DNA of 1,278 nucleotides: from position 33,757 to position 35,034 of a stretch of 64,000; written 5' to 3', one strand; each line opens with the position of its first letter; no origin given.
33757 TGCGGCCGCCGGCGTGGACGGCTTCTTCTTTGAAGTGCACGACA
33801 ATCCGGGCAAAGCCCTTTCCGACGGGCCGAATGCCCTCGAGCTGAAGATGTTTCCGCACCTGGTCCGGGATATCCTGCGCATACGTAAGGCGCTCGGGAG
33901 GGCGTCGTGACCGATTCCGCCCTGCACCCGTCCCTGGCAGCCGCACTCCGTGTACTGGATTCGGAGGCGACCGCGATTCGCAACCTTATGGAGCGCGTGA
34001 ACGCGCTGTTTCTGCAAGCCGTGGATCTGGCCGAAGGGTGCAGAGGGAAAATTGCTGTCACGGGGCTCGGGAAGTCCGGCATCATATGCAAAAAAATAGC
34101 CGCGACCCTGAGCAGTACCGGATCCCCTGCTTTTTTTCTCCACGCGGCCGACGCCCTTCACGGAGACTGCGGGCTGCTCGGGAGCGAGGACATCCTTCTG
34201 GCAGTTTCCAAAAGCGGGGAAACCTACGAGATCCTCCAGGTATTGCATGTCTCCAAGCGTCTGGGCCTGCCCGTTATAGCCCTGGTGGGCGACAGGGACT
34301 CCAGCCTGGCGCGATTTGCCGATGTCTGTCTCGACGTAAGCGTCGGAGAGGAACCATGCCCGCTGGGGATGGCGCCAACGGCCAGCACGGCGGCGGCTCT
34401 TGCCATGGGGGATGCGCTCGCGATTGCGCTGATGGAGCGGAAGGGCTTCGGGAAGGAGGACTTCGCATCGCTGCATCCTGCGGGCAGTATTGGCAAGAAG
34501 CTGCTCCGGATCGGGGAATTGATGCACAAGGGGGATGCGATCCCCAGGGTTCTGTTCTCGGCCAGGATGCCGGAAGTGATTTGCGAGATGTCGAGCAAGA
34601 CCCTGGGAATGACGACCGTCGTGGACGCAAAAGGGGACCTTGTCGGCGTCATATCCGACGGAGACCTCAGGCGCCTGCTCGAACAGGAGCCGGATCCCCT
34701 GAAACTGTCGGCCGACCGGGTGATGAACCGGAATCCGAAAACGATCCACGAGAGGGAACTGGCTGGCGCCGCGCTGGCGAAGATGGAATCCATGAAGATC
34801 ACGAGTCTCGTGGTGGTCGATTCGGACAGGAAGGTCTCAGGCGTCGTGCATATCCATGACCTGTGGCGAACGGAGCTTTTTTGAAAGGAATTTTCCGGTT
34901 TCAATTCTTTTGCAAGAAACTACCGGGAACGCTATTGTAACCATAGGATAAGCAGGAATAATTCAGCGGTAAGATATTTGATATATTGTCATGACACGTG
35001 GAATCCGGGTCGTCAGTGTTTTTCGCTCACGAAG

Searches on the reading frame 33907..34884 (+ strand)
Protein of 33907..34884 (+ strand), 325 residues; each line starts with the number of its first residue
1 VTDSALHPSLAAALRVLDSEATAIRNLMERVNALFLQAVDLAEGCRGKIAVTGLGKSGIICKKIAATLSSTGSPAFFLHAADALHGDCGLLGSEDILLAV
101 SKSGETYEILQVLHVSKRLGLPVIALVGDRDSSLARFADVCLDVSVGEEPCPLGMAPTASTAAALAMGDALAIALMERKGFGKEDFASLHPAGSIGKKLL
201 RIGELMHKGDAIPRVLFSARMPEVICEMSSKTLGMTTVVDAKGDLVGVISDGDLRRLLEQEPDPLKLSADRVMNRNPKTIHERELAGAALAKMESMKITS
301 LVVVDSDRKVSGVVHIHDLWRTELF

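Call 11: find_related_loci(query=window:33907-34884:+, collection=genome_contigs, flank=10000)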
Query window:33907-34884:+ (325 aa) in genome_contigs; peptide patterns used: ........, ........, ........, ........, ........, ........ (x = any residue, [..] = any of these).
303 stretches matched a pattern; 204 encode a relative of the query (tblastn E <= 1e-3); the best 80 are kept; 80 distinct loci.
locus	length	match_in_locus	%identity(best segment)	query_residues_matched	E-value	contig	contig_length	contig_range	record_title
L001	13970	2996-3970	81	1-325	1e-173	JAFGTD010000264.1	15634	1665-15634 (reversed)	MAG: Acidobacteria bacterium isolate Zod_Metabat.95 k87_10991857, whole genome shotgun sequence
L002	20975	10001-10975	80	1-325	4e-169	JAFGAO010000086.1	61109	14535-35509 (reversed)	MAG: Acidobacteria bacterium isolate Zod_maxbin.0255 k87_1798655, whole genome shotgun sequence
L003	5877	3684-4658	80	1-325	3e-171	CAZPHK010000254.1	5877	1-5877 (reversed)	MAG TPA_asm: uncultured Acidobacteriota bacterium isolate binchicken_co129_133 genome assembly, contig: NODE_47361_lengt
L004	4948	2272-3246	79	1-325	3e-171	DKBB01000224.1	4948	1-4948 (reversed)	MAG TPA_asm: Acidobacteria bacterium UBA6911 UBA6911_contig_139001, whole genome shotgun sequence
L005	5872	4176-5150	71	1-325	4e-157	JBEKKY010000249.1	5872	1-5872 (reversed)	MAG: Acidobacteriota bacterium isolate SPRUCE 358 SPRUCE_358_249, whole genome shotgun sequence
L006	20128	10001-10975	72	1-325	1e-154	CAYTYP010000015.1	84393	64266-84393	MAG TPA_asm: uncultured Acidobacteriota bacterium isolate SRP192927_co7_584 genome assembly, contig: NODE_326_length_843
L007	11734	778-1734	74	7-325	3e-153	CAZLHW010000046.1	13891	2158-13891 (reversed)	MAG TPA_asm: uncultured Acidobacteriota bacterium isolate SRP167436_co1_235 genome assembly, contig: NODE_7221_length_13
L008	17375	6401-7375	71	1-325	2e-152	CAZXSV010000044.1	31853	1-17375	MAG TPA_asm: uncultured Acidobacteriota bacterium isolate SRP192927_co7_610 genome assembly, contig: NODE_2221_length_31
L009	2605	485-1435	73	9-325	6e-162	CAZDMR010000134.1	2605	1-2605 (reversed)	MAG TPA_asm: uncultured Acidobacteriota bacterium isolate binchicken_co116_446 genome assembly, contig: NODE_56493_lengt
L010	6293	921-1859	75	13-325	6e-153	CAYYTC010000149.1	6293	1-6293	MAG TPA_asm: uncultured Acidobacteriota bacterium isolate SRP192927_co7_741 genome assembly, contig: NODE_28570_length_6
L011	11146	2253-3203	73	9-325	5e-150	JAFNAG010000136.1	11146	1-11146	MAG: Acidobacteria bacterium isolate CTSoil_012 scaffold_4056, whole genome shotgun sequence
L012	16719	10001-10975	73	1-325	4e-150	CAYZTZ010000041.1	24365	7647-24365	MAG TPA_asm: uncultured Acidobacteriota bacterium isolate binchicken_co274_439 genome assembly, contig: NODE_5312_length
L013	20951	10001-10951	73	9-325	3e-150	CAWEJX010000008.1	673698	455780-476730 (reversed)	MAG: uncultured Acidobacteriota bacterium isolate MFD05942.bin.2.136 genome assembly, contig: contig_30124, whole genome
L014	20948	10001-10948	72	10-325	6e-150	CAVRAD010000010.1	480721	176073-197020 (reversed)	MAG: uncultured Acidobacteriota bacterium isolate MFD00032.bin.2.131 genome assembly, contig: contig_27718, whole genome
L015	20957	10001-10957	72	7-325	1e-149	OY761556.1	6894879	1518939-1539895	MAG: Acidobacteriota bacterium isolate 5ca539cc-3996-4499-a76f-7ad0c810d377 genome assembly, chromosome: 1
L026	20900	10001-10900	68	26-325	1e-129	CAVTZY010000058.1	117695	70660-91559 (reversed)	MAG: Terriglobia bacterium isolate MFD04408.bin.2.106 genome assembly, contig: contig_75603, whole genome shotgun sequen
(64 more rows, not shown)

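Call 35: search_protein_families(library=pfam, proteins=[L015:19665-20762:+, L015:11692-13323:+, L015:13946-15430:+, L015:15474-16715:+, L010:4978-5598:-, L010:5568-5942:-, L026:11249-11548:-], max_evalue=0.1)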
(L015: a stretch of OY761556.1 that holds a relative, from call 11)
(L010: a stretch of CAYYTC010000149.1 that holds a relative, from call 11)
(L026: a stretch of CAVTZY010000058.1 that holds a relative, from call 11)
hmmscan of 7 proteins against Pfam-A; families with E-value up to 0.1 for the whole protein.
L015:19665-20762:+ (365 aa): 4 families
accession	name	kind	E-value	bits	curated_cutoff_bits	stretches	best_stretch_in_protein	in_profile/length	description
PF00589.27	Phage_integrase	-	5.6e-22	78.8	27.1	1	183-345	5-169/172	Phage integrase family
PF13102.12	Phage_int_SAM_5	-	2.8e-18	66.5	22.3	1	78-162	1-89/98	Phage integrase SAM-like domain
PF17293.8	Arm-DNA-bind_5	-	4.8e-07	30.6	22.6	1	5-59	3-66/87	Arm DNA-binding domain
PF02899.23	Phage_int_SAM_1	-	0.025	15.3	22.3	0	125-157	1-35/83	Phage integrase, N-terminal SAM-like domain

L015:11692-13323:+ (543 aa): 2 families
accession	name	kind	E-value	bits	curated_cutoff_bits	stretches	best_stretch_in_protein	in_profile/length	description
PF00106.31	adh_short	-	1.3e-18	67.7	26.6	2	191-284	1-91/195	short chain dehydrogenase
PF13561.12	adh_short_C2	-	3e-14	53.6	27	2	392-486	91-177/236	Enoyl-(Acyl carrier protein) reductase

L015:13946-15430:+ (494 aa): 2 families
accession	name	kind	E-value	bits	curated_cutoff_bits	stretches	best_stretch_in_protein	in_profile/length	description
PF04055.27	Radical_SAM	-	3.2e-20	73.4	29.5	1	237-400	1-166/166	Radical SAM superfamily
PF02310.24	B12-binding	-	2.5e-17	63.3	32.1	1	20-148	12-118/121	B12 binding domain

L015:15474-16715:+ (413 aa): 7 families
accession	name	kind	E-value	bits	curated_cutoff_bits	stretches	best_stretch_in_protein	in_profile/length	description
PF13649.12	Methyltransf_25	-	7e-07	30.3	27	1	79-175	1-97/97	Methyltransferase domain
PF13489.12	Methyltransf_23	-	5.5e-05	23.4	27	1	63-189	10-128/164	Methyltransferase domain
PF08242.18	Methyltransf_12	-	6.5e-05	24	30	1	81-176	2-97/98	Methyltransferase domain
PF08241.18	Methyltransf_11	-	0.00028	21.9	21.2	1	80-178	1-94/95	Methyltransferase domain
PF06080.18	DUF938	-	0.01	16.1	27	1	75-210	25-164/202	Protein of unknown function (DUF938)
PF05175.20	MTS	-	0.048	13.7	23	0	72-181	29-140/170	Methyltransferase small domain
PF16007.11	DUF4777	-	0.1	13.3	34.4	0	104-129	7-32/66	Domain of unknown function (DUF4777)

L010:4978-5598:- (206 aa): 0 families

L010:5568-5942:- (124 aa): 0 families

L026:11249-11548:- (99 aa): 0 families

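Call 37: find_encoding_contigs(protein=window:33907-34884:+, flank=10000, max_places=10)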
Protein window:33907-34884:+ (325 aa): 2 contigs read that carry it; 1 place shown.
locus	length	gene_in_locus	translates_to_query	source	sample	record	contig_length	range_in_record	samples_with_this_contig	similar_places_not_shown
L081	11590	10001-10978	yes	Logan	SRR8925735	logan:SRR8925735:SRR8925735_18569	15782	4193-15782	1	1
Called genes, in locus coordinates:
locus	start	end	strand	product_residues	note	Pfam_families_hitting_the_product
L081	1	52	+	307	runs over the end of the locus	PF03755:YicC-like_N, PF08340:YicC-like_C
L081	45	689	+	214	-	PF00625:Guanylate_kin, PF13671:AAA_33 (faint)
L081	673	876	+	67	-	PF01192:RNA_pol_Rpb6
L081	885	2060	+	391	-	PF02441:Flavoprotein, PF04127:DFP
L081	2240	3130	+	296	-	PF00009:GTP_EFTU, PF00350:Dynamin_N (weak), PF01926:MMR_HSR1, PF02421:FeoB_N, PF03193:RsgA_GTPase (faint), PF04548:AIG1, PF07650:KH_2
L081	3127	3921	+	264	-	PF03167:UDG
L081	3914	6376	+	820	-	PF17764:PriA_3primeBD, PF00270:DEAD, PF04851:ResIII, PF18319:Zn_ribbon_PriA, PF00271:Helicase_C (weak), PF18074:PriA_C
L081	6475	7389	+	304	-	PF01545:Cation_efflux, PF16916:ZT_dimer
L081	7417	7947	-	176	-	PF27404:MJ1491 (faint)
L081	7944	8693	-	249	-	PF09858:DUF2085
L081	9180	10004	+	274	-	PF00793:DAHP_synth_1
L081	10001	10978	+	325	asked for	PF01380:SIS, PF00571:CBS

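Call 51: find_related_loci(query=L015:19665-20762:+, collection=viral_contigs, flank=10000)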
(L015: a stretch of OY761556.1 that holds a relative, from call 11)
Query L015:19665-20762:+ (365 aa) in viral_contigs; peptide patterns used: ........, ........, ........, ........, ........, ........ (x = any residue, [..] = any of these).
10 stretches matched a pattern; 2 encode a relative of the query (tblastn E <= 1e-3); 2 distinct loci.
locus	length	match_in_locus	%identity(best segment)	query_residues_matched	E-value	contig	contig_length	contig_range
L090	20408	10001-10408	34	200-344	6e-17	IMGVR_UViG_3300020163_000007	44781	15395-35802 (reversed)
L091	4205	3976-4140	40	299-353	3e-8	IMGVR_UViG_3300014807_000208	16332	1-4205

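Call 52: find_related_loci(query=L015:19665-20762:+, collection=metagenome_contigs, flank=10000)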
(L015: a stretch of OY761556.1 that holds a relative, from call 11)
Query L015:19665-20762:+ (365 aa) in metagenome_contigs; peptide patterns used: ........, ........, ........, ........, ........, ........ (x = any residue, [..] = any of these).
294 stretches matched a pattern; 160 encode a relative of the query (tblastn E <= 1e-3); the best 80 are kept; 80 distinct loci.
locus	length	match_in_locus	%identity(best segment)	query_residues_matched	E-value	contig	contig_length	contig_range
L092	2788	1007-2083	72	1-360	0e+0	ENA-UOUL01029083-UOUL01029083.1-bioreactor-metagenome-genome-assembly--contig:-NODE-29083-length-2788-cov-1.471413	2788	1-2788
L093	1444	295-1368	68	1-359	0e+0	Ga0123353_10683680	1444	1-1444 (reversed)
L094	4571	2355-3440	64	1-362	2e-164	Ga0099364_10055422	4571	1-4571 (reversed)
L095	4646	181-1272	59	1-328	2e-139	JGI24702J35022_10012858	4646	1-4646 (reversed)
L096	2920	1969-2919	64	1-318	1e-143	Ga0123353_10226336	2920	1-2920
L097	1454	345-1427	53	1-359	6e-137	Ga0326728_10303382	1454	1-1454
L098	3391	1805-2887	52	1-359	4e-128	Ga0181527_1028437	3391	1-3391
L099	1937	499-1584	52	1-360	7e-133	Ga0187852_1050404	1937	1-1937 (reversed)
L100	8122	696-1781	51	1-360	1e-111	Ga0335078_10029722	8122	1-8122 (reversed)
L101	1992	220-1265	52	10-359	1e-98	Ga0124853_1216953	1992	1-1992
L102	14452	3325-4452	35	1-354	7e-57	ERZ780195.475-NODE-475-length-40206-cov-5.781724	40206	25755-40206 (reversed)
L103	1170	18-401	62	233-360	3e-50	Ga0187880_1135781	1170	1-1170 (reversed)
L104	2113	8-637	38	143-363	3e-44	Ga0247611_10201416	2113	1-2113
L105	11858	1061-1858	31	82-346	1e-34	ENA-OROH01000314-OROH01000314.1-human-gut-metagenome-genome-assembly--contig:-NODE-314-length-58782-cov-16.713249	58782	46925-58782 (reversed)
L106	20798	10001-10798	31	82-346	2e-34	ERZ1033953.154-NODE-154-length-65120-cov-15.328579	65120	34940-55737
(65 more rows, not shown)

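Call 84: find_homologous_proteins(query=L015:19665-20762:+, max_evalue=1e-40)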
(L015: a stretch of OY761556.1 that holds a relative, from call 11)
Query L015:19665-20762:+ (365 aa): 1733 proteins with E <= 1e-40 among 5577 candidates; the best 120 are listed.
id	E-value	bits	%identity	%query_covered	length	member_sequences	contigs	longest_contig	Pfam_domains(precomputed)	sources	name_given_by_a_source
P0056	2.4e-240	814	100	100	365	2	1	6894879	PF17293.9,PF13102.13,PF00589.28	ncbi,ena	-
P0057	1.0e-177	609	74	98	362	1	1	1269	PF17293.9,PF13102.13,PF00589.28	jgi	jgi:site-specific recombinase XerD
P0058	5.3e-176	603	74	98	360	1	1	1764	PF17293.9,PF13102.13,PF00589.28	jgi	jgi:integrase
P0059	6.8e-173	593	74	98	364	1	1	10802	PF17293.9,PF13102.13,PF00589.28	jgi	jgi:integrase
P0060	1.9e-172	591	72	100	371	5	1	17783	PF17293.9,PF13102.13,PF00589.28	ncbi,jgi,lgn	jgi:integrase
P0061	2.9e-171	587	71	99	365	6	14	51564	PF13102.13,PF00589.28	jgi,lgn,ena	jgi:integrase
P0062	7.5e-168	576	71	99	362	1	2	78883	PF17293.9,PF13102.13,PF00589.28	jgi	jgi:integrase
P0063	1.4e-166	572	71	98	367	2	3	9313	PF13102.13,PF00589.28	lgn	-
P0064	4.0e-161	554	68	98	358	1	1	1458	PF13102.13,PF00589.28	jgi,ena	-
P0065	3.0e-157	541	67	98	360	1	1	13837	PF17293.9,PF13102.13,PF00589.28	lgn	-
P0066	4.5e-155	534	65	99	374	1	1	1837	PF13102.13,PF00589.28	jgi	-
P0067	1.7e-153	529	66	99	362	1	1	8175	PF13102.13,PF00589.28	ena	-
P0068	2.9e-152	525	65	99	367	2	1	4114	PF13102.13,PF00589.28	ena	-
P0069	1.1e-151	523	64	98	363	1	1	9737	PF13102.13,PF00589.28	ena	-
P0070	2.3e-151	522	65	99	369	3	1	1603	PF13102.13,PF00589.28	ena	-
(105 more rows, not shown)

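Call 85: find_encoding_contigs(protein=P0056, flank=10000, max_places=2)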
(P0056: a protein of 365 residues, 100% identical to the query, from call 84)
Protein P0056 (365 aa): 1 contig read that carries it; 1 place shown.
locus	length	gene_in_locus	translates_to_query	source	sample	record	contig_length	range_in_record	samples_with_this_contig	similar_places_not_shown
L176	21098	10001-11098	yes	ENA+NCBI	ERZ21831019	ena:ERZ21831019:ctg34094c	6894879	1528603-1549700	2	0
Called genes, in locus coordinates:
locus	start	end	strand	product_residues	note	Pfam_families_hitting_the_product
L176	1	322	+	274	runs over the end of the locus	PF00793:DAHP_synth_1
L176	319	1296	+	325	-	PF13580:SIS_2 (faint), PF01380:SIS, PF00571:CBS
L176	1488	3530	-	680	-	PF05163:DinB (faint), PF12867:DinB_2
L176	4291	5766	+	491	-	PF02310:B12-binding, PF04055:Radical_SAM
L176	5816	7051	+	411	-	PF13649:Methyltransf_25 (weak)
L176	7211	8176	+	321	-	PF00005:ABC_tran, PF13304:AAA_21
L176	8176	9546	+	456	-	PF12679:ABC2_membrane_2 (weak), PF12698:ABC2_membrane_3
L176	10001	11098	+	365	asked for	PF17293:Arm-DNA-bind_5 (weak), PF13102:Phage_int_SAM_5, PF00589:Phage_integrase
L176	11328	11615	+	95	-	PF12728:HTH_17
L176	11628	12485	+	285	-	-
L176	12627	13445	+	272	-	-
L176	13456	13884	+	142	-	-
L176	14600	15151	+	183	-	-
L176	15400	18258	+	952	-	-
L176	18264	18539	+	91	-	-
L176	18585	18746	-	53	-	-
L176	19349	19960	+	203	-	PF13240:Zn_Ribbon_1 (weak), PF01105:EMP24_GP25L (weak)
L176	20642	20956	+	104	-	PF05973:Gp49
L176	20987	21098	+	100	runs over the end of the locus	PF13744:HTH_37 (weak)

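Call 86: find_encoding_contigs(protein=P0062, flank=10000, max_places=3)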
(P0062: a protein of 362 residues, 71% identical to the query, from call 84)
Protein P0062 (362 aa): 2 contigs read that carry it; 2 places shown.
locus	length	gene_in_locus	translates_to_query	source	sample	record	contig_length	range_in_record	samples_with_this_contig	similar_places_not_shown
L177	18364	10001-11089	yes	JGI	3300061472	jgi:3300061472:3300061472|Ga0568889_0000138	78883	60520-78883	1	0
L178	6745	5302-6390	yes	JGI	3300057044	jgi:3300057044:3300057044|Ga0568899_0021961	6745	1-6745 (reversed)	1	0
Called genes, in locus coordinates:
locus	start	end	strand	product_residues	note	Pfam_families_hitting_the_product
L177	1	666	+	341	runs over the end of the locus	PF07478:Dala_Dala_lig_C, PF13535:ATP-grasp_4 (faint)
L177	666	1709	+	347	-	PF13535:ATP-grasp_4 (faint), PF02655:ATP-grasp_3 (weak), PF07478:Dala_Dala_lig_C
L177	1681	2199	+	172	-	PF00583:Acetyltransf_1, PF13673:Acetyltransf_10 (faint), PF13508:Acetyltransf_7, PF08445:FR47 (weak)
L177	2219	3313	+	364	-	PF04055:Radical_SAM, PF12544:LAM_C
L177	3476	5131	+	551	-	PF06418:CTP_synth_N, PF00117:GATase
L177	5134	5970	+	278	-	PF00793:DAHP_synth_1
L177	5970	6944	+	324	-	PF01380:SIS, PF00571:CBS (weak)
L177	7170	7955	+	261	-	PF13513:HEAT_EZ (faint), PF02985:HEAT (faint), PF13646:HEAT_2 (weak)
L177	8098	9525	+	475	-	PF00884:Sulfatase, PF14707:Sulfatase_C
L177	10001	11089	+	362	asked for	PF17293:Arm-DNA-bind_5, PF13102:Phage_int_SAM_5, PF00589:Phage_integrase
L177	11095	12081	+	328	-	-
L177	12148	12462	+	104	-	PF12728:HTH_17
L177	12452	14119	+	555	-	PF00772:DnaB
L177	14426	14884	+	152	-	-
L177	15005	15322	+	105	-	PF01844:HNH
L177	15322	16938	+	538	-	PF03354:TerL_ATPase, PF20441:TerL_nuclease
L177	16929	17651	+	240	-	-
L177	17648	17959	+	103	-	-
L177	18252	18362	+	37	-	?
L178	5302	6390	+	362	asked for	PF17293:Arm-DNA-bind_5, PF13102:Phage_int_SAM_5, PF00589:Phage_integrase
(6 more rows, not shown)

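Call 87: find_encoding_contigs(protein=P0061, flank=10000, max_places=6)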
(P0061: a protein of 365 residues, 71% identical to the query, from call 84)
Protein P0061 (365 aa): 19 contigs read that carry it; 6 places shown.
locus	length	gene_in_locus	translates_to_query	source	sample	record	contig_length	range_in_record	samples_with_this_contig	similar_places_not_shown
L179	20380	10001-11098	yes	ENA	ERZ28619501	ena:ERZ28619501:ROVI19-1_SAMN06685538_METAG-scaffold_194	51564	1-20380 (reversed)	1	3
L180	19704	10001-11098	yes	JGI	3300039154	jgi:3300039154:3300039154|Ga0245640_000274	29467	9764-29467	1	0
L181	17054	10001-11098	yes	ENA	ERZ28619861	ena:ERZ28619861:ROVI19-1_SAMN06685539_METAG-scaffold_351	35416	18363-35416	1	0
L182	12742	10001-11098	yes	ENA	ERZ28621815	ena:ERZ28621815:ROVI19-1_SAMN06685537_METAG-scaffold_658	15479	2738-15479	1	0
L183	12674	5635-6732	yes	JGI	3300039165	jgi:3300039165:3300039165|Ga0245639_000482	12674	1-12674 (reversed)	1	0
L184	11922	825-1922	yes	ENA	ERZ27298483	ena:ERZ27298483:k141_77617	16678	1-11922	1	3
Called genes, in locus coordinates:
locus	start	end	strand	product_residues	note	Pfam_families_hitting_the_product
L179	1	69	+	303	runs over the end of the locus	PF01545:Cation_efflux, PF16916:ZT_dimer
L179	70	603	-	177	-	PF27404:MJ1491 (faint)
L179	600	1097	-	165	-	PF09858:DUF2085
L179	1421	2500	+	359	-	PF07478:Dala_Dala_lig_C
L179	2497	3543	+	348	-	PF02655:ATP-grasp_3, PF07478:Dala_Dala_lig_C, PF13535:ATP-grasp_4 (faint)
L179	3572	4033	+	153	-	PF00583:Acetyltransf_1, PF13508:Acetyltransf_7 (weak), PF08445:FR47 (weak)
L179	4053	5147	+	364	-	PF04055:Radical_SAM, PF12544:LAM_C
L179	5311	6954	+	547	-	PF06418:CTP_synth_N, PF00117:GATase, PF07722:Peptidase_C26 (faint)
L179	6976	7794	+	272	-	PF00793:DAHP_synth_1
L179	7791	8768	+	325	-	PF13580:SIS_2 (faint), PF01380:SIS, PF00571:CBS (weak)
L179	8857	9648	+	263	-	PF13513:HEAT_EZ (faint), PF03130:HEAT_PBS (faint), PF02985:HEAT (faint), PF13646:HEAT_2 (weak)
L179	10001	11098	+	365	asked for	PF13102:Phage_int_SAM_5, PF00589:Phage_integrase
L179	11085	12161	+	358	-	-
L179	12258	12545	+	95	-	PF12728:HTH_17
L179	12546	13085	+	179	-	PF01807:Zn_ribbon_DnaG (weak)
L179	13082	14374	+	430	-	-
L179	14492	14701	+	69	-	-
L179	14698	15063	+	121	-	-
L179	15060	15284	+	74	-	-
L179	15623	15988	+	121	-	PF05119:Terminase_4 (weak)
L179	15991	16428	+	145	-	-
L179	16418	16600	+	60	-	-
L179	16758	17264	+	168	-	PF04586:Peptidase_S78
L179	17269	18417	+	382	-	PF05065:Phage_capsid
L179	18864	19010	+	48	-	PF09274:ParG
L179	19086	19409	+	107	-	-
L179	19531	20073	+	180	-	PF07811:TadE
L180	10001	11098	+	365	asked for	PF13102:Phage_int_SAM_5, PF00589:Phage_integrase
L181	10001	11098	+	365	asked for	PF13102:Phage_int_SAM_5, PF00589:Phage_integrase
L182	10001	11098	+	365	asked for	PF13102:Phage_int_SAM_5, PF00589:Phage_integrase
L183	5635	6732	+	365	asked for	PF13102:Phage_int_SAM_5, PF00589:Phage_integrase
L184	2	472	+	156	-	?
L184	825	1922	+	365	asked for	PF13102:Phage_int_SAM_5, PF00589:Phage_integrase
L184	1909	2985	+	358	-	-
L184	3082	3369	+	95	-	PF12728:HTH_17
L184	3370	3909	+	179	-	PF01807:Zn_ribbon_DnaG (weak)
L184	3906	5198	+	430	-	-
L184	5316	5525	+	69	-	-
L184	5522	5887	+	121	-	-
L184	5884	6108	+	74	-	-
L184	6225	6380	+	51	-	-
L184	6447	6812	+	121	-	PF05119:Terminase_4 (weak)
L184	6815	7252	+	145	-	-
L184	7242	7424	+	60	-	-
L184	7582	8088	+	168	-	PF04586:Peptidase_S78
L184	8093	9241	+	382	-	PF05065:Phage_capsid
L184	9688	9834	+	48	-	PF09274:ParG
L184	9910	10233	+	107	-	-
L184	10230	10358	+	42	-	-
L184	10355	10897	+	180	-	PF07811:TadE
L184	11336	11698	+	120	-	PF01909:NTP_transf_2, PF18765:Polbeta (weak)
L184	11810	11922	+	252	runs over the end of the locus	PF00881:Nitroreductase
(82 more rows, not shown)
